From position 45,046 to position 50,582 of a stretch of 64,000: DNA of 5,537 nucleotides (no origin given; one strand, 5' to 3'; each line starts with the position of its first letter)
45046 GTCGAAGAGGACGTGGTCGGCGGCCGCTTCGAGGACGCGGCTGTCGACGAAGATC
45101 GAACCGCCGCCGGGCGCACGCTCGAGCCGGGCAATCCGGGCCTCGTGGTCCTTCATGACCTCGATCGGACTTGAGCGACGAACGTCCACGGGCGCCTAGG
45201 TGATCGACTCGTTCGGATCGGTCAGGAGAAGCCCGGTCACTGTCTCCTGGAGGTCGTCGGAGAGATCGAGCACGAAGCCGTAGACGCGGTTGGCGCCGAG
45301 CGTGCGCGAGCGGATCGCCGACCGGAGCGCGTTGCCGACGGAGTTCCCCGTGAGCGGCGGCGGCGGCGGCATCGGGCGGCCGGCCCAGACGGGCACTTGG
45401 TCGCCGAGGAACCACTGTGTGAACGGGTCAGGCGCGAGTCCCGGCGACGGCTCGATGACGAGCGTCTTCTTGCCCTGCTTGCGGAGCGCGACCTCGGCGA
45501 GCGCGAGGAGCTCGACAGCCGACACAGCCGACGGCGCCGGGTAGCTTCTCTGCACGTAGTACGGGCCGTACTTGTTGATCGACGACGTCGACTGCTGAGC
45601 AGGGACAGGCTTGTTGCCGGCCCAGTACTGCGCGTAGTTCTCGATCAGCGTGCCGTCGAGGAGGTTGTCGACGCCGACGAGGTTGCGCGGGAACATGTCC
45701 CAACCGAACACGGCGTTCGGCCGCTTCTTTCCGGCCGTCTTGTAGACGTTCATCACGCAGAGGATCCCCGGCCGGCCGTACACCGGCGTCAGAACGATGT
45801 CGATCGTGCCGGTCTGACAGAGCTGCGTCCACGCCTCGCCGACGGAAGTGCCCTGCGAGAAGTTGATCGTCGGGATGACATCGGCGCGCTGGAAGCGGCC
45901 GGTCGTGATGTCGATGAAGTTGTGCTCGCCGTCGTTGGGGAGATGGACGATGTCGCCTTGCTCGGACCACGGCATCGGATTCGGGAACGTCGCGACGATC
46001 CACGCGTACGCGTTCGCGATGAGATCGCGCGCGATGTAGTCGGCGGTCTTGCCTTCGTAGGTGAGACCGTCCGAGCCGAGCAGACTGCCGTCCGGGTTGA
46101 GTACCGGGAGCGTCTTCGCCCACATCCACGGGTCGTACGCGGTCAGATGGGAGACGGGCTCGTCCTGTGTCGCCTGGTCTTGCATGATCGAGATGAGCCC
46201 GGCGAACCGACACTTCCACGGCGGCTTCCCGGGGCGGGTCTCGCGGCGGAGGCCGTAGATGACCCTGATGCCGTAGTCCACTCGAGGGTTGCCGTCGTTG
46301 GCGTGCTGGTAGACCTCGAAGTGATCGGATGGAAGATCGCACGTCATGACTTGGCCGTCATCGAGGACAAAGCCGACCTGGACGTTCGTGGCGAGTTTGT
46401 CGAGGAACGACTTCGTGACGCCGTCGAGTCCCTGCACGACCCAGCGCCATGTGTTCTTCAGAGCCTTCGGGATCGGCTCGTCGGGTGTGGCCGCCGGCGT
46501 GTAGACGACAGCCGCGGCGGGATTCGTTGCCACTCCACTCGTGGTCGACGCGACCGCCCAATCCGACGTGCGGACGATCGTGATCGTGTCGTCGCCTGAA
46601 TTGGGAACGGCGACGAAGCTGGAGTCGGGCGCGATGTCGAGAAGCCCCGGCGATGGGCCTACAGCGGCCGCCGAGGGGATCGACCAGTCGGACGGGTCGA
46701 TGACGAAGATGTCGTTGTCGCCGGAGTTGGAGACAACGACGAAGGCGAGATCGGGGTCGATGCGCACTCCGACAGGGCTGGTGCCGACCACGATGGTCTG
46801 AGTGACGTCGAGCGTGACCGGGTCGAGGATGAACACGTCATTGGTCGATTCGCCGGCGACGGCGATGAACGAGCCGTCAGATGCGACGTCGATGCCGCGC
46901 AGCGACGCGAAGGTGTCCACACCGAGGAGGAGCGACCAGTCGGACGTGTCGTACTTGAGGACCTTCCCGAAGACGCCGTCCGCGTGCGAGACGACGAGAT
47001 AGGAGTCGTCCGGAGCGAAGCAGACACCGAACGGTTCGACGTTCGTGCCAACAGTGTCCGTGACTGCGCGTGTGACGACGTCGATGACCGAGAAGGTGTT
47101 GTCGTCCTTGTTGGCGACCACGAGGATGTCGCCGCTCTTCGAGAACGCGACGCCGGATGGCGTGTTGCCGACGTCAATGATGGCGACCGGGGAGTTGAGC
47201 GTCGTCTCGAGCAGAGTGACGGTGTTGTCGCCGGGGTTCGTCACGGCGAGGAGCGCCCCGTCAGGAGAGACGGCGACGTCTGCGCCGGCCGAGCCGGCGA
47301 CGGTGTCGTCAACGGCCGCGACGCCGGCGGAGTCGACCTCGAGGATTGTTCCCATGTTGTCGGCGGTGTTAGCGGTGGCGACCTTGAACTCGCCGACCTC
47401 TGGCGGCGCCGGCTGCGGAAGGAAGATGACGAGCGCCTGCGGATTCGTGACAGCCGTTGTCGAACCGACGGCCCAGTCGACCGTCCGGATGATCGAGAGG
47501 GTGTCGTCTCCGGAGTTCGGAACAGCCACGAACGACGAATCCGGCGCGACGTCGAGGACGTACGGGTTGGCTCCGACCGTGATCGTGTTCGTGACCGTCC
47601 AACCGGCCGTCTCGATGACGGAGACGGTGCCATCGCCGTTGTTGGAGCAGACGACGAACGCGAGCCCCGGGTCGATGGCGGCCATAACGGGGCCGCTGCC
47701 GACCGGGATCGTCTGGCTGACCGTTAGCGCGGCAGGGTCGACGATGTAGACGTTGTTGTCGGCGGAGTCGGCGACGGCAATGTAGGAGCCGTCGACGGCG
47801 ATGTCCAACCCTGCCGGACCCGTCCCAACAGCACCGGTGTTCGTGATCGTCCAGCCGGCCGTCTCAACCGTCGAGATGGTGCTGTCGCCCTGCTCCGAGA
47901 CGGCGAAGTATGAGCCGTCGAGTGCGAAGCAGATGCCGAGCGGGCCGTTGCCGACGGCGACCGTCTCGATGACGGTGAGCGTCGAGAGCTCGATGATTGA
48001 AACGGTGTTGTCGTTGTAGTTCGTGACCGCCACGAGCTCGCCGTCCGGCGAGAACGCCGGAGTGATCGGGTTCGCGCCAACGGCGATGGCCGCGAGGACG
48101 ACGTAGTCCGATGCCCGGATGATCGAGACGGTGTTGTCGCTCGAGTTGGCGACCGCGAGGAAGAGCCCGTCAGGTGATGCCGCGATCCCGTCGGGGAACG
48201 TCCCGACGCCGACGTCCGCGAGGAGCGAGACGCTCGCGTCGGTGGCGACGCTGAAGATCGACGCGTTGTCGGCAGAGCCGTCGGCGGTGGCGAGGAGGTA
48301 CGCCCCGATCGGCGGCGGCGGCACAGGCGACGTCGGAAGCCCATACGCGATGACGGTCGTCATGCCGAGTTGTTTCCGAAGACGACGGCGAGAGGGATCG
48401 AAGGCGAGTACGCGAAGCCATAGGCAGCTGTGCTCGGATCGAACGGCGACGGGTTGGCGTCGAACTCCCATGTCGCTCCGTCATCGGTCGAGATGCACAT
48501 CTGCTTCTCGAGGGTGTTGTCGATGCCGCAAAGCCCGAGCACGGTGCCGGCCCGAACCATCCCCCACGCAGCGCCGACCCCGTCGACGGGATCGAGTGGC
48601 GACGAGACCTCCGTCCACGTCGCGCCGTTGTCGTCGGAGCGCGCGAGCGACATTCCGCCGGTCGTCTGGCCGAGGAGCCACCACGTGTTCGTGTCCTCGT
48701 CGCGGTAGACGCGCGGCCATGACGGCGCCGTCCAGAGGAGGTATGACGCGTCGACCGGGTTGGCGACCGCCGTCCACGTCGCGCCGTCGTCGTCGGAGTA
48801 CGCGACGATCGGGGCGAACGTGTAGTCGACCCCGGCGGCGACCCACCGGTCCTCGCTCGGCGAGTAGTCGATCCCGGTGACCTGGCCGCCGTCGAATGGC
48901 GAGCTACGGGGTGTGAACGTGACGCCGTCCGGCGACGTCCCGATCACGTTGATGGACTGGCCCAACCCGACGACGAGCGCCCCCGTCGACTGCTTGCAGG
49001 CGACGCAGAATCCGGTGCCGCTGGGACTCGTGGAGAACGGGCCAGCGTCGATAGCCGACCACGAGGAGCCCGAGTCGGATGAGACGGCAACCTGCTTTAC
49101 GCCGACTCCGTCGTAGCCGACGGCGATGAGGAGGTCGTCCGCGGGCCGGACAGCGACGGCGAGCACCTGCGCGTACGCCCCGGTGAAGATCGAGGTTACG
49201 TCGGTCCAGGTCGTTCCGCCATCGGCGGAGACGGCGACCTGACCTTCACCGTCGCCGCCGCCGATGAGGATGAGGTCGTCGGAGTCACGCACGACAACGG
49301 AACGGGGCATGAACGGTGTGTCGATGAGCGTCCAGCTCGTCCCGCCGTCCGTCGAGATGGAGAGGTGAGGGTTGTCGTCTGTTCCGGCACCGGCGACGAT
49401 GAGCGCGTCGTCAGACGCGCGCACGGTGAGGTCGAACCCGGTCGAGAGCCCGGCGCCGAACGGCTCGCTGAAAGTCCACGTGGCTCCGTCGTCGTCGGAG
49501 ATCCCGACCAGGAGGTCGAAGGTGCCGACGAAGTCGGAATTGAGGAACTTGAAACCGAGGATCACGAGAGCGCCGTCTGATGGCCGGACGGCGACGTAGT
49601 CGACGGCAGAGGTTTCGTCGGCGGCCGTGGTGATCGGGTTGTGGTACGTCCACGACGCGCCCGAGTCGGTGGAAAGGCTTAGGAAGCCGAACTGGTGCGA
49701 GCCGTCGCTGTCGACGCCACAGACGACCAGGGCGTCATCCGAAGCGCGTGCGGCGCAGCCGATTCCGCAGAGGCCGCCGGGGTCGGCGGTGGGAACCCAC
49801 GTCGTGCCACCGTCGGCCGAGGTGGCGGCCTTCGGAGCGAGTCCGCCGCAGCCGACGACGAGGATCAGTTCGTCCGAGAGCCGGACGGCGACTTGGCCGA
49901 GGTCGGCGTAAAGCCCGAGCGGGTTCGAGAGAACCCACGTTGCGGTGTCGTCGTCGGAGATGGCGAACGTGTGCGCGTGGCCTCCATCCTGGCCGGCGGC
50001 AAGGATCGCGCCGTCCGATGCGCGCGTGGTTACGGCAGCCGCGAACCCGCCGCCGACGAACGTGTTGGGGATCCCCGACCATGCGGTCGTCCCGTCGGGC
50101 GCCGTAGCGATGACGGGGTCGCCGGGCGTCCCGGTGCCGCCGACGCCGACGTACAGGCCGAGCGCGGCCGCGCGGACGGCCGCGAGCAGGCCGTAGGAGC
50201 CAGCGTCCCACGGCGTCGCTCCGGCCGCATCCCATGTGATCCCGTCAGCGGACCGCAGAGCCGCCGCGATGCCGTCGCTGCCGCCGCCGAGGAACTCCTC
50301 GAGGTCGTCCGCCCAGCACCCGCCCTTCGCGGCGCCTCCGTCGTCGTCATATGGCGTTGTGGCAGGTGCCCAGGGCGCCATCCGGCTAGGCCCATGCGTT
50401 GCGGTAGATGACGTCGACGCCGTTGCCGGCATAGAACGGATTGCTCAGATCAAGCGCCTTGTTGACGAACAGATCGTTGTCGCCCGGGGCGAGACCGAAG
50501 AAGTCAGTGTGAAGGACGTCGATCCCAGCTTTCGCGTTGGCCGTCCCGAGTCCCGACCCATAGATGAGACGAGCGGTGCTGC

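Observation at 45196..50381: Two consecutive giant beta-propeller tail proteins (BNR/Asp-box then YVTN repeats)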

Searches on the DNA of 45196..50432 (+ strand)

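Call 5: search_dna_similar(query=window:45196-50432:+, collection=phages, mode=near, max_rows=25)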
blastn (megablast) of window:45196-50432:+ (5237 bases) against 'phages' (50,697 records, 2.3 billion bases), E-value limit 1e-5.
No match.
